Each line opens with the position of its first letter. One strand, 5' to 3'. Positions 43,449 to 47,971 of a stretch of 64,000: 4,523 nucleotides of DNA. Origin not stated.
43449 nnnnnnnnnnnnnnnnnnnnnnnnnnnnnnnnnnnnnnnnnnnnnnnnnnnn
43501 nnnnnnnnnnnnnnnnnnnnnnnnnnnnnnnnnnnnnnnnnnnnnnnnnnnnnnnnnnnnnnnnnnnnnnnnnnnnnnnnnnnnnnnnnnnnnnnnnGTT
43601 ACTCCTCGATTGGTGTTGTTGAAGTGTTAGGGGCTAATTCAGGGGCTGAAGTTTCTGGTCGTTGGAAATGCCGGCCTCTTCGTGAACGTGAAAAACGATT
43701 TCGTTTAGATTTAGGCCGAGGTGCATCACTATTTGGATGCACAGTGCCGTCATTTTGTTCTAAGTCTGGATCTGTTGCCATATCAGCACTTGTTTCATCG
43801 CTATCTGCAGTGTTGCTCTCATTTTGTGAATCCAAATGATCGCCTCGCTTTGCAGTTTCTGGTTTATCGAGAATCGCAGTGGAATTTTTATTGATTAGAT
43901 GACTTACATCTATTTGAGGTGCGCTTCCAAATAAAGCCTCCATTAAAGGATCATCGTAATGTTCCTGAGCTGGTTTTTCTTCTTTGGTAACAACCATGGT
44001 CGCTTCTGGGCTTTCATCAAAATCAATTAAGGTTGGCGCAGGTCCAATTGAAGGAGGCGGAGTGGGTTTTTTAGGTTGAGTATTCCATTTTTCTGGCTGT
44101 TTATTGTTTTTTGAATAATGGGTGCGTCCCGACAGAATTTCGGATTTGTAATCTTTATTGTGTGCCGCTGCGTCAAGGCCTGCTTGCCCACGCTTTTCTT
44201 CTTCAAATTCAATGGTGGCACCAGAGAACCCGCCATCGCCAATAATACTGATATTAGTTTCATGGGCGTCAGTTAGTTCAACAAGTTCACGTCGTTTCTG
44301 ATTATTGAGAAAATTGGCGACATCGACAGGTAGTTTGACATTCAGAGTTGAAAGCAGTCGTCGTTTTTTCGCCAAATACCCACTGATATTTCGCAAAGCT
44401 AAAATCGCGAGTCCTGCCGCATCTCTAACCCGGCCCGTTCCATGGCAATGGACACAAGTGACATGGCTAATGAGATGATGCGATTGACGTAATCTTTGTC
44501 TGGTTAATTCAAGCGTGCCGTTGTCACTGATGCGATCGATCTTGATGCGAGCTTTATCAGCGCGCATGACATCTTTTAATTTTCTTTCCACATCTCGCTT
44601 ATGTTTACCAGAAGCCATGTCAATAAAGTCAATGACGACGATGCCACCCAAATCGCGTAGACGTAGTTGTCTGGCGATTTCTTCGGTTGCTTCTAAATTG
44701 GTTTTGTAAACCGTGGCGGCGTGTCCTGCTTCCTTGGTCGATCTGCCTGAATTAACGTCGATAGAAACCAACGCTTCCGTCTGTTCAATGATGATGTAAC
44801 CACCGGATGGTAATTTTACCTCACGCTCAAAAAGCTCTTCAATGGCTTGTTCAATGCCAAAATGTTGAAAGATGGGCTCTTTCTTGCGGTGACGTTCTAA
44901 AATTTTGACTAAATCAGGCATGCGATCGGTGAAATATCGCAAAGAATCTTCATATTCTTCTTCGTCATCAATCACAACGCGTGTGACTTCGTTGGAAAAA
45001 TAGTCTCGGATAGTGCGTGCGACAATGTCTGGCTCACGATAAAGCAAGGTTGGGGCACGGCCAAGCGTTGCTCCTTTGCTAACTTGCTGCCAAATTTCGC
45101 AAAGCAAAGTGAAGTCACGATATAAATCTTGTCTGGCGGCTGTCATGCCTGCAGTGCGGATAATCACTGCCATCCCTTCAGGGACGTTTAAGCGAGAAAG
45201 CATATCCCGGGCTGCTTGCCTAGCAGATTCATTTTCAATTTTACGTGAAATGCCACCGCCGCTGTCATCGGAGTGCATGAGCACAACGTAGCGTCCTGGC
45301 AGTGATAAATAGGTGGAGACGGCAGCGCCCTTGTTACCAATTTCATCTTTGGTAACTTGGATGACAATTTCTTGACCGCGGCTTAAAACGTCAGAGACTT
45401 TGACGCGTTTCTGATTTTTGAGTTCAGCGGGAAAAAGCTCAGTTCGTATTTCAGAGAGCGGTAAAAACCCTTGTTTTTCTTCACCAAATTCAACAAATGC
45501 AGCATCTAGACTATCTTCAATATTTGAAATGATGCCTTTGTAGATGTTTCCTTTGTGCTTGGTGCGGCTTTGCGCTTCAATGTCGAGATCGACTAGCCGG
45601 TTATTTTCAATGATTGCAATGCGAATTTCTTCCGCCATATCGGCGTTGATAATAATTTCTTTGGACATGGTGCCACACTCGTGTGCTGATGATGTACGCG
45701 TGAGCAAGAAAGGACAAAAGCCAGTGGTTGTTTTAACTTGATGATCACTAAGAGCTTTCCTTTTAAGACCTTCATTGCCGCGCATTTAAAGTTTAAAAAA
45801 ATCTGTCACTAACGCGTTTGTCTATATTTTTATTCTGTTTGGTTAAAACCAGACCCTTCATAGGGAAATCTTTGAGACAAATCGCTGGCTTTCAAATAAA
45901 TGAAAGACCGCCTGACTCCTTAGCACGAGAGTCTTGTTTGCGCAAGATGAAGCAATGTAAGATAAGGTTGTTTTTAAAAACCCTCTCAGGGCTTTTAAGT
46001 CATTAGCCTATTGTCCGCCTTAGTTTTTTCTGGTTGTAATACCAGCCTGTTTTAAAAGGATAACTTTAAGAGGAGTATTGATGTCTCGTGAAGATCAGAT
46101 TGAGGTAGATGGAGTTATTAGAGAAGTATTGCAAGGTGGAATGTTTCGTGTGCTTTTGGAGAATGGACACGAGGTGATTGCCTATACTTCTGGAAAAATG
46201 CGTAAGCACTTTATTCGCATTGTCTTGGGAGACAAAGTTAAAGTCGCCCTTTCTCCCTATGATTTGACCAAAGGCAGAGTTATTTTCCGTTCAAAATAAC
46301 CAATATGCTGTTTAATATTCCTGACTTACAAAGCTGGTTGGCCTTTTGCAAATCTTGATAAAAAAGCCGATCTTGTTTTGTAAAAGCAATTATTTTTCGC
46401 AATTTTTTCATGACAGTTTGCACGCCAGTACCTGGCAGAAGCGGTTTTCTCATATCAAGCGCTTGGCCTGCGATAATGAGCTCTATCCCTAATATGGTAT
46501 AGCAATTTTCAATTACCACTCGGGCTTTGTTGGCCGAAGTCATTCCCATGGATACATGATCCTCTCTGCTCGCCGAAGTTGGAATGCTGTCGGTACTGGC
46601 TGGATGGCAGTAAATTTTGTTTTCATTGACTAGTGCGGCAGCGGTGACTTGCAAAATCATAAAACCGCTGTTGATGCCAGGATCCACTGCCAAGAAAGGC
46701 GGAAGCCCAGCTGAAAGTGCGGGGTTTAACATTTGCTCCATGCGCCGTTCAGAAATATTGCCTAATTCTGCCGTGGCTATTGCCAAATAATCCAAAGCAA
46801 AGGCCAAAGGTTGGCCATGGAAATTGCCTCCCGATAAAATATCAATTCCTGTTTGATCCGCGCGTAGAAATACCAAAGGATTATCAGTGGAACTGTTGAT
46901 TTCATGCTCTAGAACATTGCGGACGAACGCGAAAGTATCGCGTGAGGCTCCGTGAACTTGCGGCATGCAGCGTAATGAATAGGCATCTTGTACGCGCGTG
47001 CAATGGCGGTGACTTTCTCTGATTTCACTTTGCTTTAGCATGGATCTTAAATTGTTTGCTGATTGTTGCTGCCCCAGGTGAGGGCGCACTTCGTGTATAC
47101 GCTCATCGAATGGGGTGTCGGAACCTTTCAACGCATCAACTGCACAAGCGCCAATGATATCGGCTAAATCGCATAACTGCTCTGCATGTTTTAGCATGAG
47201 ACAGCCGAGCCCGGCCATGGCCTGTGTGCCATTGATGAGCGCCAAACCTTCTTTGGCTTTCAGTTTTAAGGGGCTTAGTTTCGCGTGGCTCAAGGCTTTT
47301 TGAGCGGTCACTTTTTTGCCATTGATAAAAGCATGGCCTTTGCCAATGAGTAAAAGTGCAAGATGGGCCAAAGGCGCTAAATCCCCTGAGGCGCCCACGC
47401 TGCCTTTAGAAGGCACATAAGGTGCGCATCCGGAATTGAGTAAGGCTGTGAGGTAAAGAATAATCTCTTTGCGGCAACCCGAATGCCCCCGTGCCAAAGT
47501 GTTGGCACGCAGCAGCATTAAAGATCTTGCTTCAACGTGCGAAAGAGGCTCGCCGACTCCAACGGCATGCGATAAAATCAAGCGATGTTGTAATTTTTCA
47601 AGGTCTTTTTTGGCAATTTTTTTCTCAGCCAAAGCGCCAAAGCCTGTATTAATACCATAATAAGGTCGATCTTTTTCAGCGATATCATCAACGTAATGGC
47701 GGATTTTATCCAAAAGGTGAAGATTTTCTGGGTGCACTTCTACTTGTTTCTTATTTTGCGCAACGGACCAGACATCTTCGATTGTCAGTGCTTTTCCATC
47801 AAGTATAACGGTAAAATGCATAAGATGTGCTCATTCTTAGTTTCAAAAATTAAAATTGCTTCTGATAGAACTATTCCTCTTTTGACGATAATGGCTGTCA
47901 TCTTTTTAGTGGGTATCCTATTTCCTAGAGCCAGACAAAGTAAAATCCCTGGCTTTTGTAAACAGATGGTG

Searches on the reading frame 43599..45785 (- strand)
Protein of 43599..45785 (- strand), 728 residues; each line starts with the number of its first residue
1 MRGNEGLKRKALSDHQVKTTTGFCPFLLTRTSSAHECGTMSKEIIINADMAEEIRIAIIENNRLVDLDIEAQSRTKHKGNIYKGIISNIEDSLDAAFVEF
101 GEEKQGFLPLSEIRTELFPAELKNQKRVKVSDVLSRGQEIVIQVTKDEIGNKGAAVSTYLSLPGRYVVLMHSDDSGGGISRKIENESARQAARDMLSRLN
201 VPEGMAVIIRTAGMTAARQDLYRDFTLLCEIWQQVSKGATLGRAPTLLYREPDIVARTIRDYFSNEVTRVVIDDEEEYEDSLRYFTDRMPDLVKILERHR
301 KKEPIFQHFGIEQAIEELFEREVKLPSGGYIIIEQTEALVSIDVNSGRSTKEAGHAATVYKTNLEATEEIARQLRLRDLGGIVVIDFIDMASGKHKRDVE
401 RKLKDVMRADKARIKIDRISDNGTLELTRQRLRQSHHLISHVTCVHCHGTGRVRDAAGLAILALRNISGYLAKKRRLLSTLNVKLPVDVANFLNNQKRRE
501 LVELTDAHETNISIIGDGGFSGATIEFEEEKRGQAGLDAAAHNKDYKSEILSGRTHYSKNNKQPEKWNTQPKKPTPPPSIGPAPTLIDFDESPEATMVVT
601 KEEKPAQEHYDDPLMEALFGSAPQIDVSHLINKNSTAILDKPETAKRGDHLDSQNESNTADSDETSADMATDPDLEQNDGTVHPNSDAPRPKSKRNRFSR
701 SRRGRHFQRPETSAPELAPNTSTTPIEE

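Call 7: search_protein_families(library=ncbifam, proteins=[window:43599-45785:-], max_evalue=0.00001)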
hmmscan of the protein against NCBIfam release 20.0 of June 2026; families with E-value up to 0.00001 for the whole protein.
window:43599-45785:- (728 aa): 5 families
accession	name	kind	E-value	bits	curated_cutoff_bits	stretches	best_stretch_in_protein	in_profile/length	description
TIGR00757.1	RNaseEG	subfamily_domain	1.1e-145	485.7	325.95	1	53-461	1-411/415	Rne/Rng family ribonuclease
NF008074.0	PRK10811.1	equivalog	1e-135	453.9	908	1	42-502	2-460/1068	ribonuclease E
NF008689.0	PRK11712.1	equivalog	3.9e-96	322.4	594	1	40-468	1-429/489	ribonuclease G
NF052586.1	RnaseECyano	equivalog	9.9e-86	288.5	900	1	40-472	1-425/619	ribonuclease E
NF052588.1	RnaseEMycob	equivalog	8.3e-75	252.2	1400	1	55-454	340-747/945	ribonuclease E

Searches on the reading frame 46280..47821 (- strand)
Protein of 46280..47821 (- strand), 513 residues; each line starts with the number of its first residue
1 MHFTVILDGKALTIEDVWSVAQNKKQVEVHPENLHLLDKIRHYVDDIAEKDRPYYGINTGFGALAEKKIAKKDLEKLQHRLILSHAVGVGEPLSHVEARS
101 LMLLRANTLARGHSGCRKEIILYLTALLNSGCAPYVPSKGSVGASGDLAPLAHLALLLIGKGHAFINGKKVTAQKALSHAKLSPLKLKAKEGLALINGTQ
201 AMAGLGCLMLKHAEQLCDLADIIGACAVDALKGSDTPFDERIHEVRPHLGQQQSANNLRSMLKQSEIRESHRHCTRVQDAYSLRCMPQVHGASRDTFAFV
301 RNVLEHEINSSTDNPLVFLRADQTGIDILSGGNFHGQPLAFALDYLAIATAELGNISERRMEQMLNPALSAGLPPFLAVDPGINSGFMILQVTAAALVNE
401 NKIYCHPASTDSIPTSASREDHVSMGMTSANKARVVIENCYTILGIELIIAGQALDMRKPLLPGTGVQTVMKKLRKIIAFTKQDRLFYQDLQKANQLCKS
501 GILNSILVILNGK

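Call 7: search_protein_families(library=ncbifam, proteins=[window:46280-47821:-], max_evalue=0.00001)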
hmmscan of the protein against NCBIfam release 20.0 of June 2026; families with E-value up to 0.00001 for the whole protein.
window:46280-47821:- (513 aa): 8 families
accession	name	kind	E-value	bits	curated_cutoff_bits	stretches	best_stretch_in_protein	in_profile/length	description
NF006871.0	PRK09367.1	subfamily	7e-211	701.3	524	1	4-505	3-499/505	histidine ammonia-lyase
TIGR01225.1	hutH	equivalog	5.3e-201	668.5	539.15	1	5-505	1-496/506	histidine ammonia-lyase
TIGR03832.1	Tyr_2_3_mutase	equivalog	3.2e-130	435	501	1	7-492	1-501/507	tyrosine 2,3-aminomutase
TIGR04475.1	Phe_D_beta_mut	equivalog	1.2e-116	390.4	800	1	6-487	4-498/510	phenylalanine aminomutase (D-beta-phenylalanine forming)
NF053541.1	FlxA_rubin_TAL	equivalog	9.9e-110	367.3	700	1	13-497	2-495/498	flexirubin biosynthesis tyrosine ammonia-lyase FlxA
NF041222.1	BagA_FevW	exception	1.7e-82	277.7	1000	1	7-504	3-520/529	bagremycin/ferroverdin biosynthesis tyrosine ammonia-lyase BagA/FevW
TIGR01226.1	phe_am_lyase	equivalog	3.7e-79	266.8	519.15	1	5-459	33-502/680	phenylalanine ammonia-lyase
TIGR04473.1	taxol_Phe_23mut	exception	2.3e-55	188.1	1250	1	38-459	63-498/687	phenylalanine aminomutase (L-beta-phenylalanine forming)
